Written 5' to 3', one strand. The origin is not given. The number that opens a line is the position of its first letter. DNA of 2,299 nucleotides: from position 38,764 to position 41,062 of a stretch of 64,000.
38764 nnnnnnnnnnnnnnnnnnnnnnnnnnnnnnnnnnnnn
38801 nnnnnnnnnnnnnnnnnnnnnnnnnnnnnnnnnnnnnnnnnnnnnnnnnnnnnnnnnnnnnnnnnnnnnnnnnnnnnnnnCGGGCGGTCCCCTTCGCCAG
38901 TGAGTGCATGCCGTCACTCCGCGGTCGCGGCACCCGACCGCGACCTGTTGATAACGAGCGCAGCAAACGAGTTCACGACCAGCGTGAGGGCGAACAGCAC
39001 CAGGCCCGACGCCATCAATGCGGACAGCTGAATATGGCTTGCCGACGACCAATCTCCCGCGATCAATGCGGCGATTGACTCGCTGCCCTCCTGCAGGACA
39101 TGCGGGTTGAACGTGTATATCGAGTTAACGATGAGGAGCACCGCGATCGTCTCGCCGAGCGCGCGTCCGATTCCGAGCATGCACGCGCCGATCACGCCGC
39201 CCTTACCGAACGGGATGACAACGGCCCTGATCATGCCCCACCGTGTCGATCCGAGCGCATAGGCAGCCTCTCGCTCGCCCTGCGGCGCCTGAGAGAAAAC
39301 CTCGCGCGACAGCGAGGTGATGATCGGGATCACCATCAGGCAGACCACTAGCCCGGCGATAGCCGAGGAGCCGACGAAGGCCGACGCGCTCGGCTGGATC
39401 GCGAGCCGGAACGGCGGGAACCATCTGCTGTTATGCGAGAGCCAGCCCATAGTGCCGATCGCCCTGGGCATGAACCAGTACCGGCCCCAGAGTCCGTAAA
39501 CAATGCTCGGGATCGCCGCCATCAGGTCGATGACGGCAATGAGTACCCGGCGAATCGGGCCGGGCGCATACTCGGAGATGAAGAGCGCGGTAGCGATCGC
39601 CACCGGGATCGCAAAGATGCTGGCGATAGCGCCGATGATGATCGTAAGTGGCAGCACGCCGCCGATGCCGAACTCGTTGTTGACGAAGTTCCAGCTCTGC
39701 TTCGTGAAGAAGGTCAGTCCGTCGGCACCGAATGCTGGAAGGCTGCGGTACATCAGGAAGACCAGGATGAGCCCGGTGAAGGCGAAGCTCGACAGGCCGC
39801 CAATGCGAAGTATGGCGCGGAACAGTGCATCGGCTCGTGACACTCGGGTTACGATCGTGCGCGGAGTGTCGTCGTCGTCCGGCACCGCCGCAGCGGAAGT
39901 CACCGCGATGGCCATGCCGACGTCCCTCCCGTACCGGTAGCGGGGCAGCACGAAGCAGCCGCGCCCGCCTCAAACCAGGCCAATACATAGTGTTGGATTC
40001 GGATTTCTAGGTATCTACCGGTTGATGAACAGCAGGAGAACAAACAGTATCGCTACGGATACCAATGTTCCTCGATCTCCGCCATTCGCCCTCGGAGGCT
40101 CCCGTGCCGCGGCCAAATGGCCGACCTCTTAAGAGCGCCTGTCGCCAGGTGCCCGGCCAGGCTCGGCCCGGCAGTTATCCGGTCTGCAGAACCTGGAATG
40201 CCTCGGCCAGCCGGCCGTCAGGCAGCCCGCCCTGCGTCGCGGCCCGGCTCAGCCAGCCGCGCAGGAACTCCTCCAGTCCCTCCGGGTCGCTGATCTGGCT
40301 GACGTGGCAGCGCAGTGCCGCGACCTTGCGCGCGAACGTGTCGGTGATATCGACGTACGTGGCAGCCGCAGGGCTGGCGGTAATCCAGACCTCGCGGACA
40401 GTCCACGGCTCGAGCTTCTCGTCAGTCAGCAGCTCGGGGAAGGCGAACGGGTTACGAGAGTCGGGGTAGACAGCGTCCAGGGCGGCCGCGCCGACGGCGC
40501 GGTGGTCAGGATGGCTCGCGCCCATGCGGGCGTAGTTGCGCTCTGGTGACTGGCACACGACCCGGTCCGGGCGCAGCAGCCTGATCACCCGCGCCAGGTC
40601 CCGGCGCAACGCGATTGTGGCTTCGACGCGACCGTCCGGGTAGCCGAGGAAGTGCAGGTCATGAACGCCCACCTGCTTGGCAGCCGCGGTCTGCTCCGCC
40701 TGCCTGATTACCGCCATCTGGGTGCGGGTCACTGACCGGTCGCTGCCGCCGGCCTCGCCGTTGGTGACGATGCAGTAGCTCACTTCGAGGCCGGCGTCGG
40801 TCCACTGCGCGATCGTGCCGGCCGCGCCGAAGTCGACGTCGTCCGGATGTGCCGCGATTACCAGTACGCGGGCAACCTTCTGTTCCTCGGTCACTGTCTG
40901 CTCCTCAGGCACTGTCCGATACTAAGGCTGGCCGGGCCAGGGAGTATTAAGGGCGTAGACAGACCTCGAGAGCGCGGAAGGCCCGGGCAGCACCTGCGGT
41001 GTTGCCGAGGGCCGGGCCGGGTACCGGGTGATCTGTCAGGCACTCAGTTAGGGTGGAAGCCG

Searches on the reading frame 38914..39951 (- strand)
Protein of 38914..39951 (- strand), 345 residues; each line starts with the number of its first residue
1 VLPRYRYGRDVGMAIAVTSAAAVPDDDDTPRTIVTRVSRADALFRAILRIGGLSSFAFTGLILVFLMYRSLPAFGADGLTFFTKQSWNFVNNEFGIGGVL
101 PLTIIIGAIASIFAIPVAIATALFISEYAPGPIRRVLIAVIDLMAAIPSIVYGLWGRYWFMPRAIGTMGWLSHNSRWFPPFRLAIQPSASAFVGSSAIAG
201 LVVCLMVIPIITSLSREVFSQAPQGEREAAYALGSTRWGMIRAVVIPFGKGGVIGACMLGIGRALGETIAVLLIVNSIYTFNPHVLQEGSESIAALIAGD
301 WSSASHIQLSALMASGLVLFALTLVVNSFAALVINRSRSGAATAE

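Call 3: search_protein_families(library=pfam, proteins=[window:38914-39951:-], max_evalue=0.01)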
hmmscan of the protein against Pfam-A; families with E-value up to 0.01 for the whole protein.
window:38914-39951:- (345 aa): 1 family
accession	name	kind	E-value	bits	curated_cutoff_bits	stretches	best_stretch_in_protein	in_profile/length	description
PF00528.27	BPD_transp_1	-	1.8e-09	38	26.4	1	115-337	2-182/184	Binding-protein-dependent transport system inner membrane component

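Call 4: search_protein_families(library=ncbifam, proteins=[window:38914-39951:-], max_evalue=0.01)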
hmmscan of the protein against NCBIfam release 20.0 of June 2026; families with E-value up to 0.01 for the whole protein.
window:38914-39951:- (345 aa): 15 families
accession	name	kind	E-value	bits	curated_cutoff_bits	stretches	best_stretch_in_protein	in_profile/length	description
TIGR02138.1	phosphate_pstC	equivalog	6.8e-73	245.3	196.45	1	42-336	2-294/296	phosphate ABC transporter permease subunit PstC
NF008435.0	PRK11275.1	equivalog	2.7e-53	181.2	502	1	38-337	13-312/319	phosphate ABC transporter permease PstC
TIGR00974.1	3a0107s02c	equivalog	2.7e-36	125.1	193.45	1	49-337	9-270/272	phosphate ABC transporter permease PstA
NF008430.0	PRK11268.1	equivalog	2.1e-15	56.6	439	2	196-333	152-289/295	phosphate ABC transporter permease PstA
NF038017.1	ABC_perm1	subfamily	1.6e-09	38.1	100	1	204-276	80-151/184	ABC transporter permease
NF008208.0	PRK10971.1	equivalog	1.2e-08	34.8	415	1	55-330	20-271/277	sulfate/thiosulfate ABC transporter permease CysT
TIGR00969.1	3a0106s02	subfamily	3.9e-08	33.1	240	1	100-279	63-226/272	sulfate ABC transporter permease subunit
TIGR02141.1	modB_ABC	equivalog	1.9e-07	30.9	182.6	1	102-322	2-202/208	molybdate ABC transporter permease subunit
TIGR02139.1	permease_CysT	equivalog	3.5e-06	26.8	246.1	1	80-279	33-215/265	sulfate ABC transporter permease subunit CysT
NF008620.0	PRK11602.1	equivalog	3e-05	23.4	442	1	62-279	34-229/291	sulfate/thiosulfate ABC transporter permease CysW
NF006939.0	PRK09421.1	equivalog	4.2e-05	23.1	262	1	100-278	12-175/230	molybdate ABC transporter permease subunit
TIGR02140.1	permease_CysW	equivalog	0.00015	21.4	329.1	1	100-279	49-212/261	sulfate ABC transporter permease subunit CysW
TIGR01581.1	Mo_ABC_porter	hypoth_equivalog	0.00016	21.2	210.3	1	102-279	25-186/225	ABC transporter permease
NF007963.0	PRK10683.1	equivalog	0.00024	20.6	489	1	202-270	195-258/317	putrescine ABC transporter permease PotH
NF007044.0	PRK09497.1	equivalog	0.002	17.6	348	1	192-270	148-224/285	spermidine/putrescine ABC transporter permease PotB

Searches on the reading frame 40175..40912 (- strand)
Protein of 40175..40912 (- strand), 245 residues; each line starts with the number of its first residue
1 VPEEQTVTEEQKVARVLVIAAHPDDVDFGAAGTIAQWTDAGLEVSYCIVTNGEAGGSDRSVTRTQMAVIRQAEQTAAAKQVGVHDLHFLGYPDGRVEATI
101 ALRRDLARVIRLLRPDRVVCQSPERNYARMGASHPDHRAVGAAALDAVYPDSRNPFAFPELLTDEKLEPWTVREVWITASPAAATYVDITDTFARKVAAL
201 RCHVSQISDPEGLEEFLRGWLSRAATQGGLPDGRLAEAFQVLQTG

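Call 47: search_protein_families(library=ncbifam, proteins=[window:40175-40912:-], max_evalue=0.001)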
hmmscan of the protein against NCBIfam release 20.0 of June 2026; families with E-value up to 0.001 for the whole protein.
window:40175-40912:- (245 aa): 4 families
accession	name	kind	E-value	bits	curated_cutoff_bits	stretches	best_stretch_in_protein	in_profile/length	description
TIGR04001.1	thiol_BshB1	equivalog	1.6e-27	96.7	182.5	1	15-211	3-183/226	bacillithiol biosynthesis deacetylase BshB1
TIGR04000.1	thiol_BshB2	equivalog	3.6e-26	92.2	195.25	1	15-207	2-185/217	bacillithiol biosynthesis deacetylase BshB2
TIGR03446.1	mycothiol_Mca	equivalog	2.3e-13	50.4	277.15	1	15-175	2-171/283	mycothiol conjugate amidase Mca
TIGR03445.1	mycothiol_MshB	equivalog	3.2e-12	46.9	224.35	1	17-91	1-82/284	N-acetyl-1-D-myo-inositol-2-amino-2-deoxy-alpha-D-glucopyranoside deacetylase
